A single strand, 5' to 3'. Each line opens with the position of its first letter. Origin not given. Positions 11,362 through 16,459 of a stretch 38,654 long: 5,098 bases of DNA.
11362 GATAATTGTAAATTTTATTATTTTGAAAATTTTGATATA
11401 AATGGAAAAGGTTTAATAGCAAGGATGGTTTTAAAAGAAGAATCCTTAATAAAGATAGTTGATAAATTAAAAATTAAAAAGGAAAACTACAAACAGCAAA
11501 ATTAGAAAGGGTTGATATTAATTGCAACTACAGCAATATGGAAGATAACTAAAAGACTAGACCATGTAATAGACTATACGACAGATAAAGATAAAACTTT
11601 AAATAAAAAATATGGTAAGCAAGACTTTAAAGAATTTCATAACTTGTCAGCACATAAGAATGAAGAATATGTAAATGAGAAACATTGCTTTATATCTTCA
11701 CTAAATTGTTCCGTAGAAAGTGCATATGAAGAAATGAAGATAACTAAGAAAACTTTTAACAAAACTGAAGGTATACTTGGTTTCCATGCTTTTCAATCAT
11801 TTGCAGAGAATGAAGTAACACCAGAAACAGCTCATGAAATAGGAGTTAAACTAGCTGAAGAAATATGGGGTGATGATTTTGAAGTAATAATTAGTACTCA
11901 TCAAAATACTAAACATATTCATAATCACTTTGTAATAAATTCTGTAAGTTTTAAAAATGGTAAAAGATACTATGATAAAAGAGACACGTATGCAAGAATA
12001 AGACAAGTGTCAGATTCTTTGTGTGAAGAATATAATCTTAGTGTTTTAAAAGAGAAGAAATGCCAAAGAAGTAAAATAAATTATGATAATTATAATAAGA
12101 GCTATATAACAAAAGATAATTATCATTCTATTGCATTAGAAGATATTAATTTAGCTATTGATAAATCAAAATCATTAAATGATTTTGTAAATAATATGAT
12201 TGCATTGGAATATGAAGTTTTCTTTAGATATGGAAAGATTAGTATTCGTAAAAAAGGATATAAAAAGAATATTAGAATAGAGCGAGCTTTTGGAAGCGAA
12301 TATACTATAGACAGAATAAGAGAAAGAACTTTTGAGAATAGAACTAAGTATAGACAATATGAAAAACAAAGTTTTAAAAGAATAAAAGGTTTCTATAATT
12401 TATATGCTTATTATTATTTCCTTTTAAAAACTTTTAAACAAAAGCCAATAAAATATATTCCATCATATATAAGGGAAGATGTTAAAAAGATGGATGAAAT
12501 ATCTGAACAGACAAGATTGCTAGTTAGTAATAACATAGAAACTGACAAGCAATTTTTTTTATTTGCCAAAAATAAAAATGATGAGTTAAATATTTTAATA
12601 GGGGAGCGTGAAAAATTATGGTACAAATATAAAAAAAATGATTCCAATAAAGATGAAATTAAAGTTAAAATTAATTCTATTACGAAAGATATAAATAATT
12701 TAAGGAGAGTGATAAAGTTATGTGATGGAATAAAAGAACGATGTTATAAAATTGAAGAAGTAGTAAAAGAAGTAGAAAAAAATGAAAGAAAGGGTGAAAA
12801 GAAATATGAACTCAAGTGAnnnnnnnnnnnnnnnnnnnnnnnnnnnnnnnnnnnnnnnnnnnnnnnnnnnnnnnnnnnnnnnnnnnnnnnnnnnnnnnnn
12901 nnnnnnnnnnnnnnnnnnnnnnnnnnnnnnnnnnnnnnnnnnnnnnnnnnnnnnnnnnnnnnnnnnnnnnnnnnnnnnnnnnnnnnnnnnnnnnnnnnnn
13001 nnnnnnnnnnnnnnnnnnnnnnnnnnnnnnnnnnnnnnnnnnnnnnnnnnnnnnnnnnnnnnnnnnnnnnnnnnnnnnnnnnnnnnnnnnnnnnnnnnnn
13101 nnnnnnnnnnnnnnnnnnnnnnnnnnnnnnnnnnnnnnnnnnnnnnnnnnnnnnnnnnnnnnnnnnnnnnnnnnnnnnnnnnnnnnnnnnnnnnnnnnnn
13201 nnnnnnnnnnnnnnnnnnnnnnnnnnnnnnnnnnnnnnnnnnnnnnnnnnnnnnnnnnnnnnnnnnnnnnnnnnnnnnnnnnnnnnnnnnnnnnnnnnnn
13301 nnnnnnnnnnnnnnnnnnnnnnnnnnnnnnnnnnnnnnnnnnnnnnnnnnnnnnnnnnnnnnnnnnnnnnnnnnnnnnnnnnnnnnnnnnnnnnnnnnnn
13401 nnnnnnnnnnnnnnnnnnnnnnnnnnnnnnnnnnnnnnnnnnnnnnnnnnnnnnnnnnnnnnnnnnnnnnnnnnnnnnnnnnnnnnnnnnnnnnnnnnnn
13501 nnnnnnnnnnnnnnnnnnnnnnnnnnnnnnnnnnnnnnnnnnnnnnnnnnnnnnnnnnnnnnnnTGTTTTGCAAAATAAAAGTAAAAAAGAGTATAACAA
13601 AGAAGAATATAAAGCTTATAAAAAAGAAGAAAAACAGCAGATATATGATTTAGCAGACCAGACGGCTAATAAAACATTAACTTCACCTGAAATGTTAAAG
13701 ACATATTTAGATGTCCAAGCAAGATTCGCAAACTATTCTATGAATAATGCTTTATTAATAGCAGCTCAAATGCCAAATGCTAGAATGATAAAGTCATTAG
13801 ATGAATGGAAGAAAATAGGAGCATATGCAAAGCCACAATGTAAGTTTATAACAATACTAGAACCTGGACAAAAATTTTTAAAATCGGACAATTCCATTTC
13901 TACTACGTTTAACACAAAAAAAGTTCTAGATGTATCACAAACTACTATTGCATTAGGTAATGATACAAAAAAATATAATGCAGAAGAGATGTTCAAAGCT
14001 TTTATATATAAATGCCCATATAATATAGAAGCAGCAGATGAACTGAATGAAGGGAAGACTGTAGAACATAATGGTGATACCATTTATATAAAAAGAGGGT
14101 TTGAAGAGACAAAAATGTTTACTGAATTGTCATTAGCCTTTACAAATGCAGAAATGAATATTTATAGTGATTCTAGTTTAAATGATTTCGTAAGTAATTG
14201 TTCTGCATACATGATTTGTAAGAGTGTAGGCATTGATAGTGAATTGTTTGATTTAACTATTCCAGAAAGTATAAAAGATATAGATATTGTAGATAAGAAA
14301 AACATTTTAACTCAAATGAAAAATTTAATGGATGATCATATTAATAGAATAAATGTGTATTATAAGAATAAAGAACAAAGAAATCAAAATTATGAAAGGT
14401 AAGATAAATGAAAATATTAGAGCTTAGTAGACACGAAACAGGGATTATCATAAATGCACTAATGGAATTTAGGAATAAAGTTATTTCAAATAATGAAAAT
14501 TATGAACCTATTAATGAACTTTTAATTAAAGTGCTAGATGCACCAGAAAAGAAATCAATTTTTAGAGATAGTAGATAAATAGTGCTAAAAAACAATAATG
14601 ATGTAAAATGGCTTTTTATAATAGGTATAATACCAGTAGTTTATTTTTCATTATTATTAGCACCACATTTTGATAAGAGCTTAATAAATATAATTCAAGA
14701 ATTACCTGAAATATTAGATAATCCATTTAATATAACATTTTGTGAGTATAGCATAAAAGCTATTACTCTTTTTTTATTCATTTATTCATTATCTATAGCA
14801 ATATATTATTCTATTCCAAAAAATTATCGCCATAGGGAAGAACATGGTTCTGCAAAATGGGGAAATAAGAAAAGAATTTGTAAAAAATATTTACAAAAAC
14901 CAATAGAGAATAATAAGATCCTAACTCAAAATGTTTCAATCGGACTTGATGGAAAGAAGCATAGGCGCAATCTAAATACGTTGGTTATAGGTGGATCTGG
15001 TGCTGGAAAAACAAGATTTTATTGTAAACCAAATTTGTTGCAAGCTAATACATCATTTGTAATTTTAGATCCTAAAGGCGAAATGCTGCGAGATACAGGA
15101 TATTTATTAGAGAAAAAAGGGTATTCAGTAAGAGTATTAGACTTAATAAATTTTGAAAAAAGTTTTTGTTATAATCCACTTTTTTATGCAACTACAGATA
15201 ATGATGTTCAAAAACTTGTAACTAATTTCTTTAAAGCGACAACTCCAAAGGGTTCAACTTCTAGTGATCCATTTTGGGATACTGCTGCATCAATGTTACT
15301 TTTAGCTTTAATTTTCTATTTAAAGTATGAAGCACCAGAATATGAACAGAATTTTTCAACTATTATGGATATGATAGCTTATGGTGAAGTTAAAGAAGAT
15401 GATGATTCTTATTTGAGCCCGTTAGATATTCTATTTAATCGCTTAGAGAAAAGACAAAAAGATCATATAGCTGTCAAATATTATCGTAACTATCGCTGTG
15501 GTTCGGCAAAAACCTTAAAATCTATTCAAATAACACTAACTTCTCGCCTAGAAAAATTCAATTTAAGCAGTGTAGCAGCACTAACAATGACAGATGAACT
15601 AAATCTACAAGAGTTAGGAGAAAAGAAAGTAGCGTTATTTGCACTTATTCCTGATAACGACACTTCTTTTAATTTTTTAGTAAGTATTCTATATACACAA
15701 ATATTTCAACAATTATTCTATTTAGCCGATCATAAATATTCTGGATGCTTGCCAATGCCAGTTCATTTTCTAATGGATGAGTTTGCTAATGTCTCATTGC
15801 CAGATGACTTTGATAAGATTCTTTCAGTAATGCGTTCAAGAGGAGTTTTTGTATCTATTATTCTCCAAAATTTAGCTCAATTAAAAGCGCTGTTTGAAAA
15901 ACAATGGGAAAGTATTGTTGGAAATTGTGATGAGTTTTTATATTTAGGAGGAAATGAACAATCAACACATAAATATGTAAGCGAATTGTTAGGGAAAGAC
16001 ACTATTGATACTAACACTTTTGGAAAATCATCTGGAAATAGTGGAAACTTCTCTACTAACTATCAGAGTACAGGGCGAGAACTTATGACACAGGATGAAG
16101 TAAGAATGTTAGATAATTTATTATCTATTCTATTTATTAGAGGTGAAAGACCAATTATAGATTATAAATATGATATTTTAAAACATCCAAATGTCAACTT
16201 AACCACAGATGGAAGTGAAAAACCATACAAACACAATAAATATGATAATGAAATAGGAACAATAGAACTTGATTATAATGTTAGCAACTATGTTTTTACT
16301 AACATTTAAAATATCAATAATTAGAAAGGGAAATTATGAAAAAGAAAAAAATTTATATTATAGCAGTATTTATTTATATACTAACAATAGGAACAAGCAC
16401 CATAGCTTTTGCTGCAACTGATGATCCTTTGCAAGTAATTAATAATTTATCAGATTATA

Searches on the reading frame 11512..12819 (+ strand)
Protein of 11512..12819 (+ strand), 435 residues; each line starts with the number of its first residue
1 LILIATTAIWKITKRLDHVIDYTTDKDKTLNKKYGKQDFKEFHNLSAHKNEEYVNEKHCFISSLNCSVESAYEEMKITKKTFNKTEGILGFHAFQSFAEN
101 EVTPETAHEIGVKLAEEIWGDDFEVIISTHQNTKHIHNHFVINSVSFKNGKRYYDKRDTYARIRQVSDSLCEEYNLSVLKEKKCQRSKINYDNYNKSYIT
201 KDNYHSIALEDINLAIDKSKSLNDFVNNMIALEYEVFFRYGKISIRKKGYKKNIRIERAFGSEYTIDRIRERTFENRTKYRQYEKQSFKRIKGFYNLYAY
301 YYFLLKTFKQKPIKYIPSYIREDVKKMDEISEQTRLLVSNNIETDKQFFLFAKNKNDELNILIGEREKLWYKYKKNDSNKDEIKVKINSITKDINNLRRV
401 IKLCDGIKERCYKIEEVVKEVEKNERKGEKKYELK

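Call 5: search_protein_families(library=pfam, proteins=[window:11512-12819:+], max_evalue=0.001)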
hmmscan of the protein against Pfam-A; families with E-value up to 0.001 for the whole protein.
window:11512-12819:+ (435 aa): 1 family
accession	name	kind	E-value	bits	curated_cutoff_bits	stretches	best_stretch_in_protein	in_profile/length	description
PF03432.20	Relaxase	-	3.9e-38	131.1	24.6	1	55-176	9-132/132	MobA/VirD2-like, nuclease domain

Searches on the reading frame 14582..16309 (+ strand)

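Call 5: search_protein_families(library=pfam, proteins=[window:14582-16309:+], max_evalue=0.001)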
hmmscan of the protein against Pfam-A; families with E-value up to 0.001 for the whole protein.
window:14582-16309:+ (575 aa): 3 families
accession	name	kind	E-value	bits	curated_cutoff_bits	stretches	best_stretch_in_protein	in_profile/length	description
PF02534.20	T4SS-DNA_transf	-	2.6e-61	208.4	20.1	1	101-529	10-442/468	Type IV secretory system Conjugative DNA transfer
PF12696.13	TraG-D_C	-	1.2e-34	119.4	22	1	393-511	1-125/126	TraM recognition site of TraD and TraG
PF10412.15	TrwB_AAD_bind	-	9.6e-14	51.5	20.5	1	394-526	246-382/387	Type IV secretion-system coupling protein DNA-binding domain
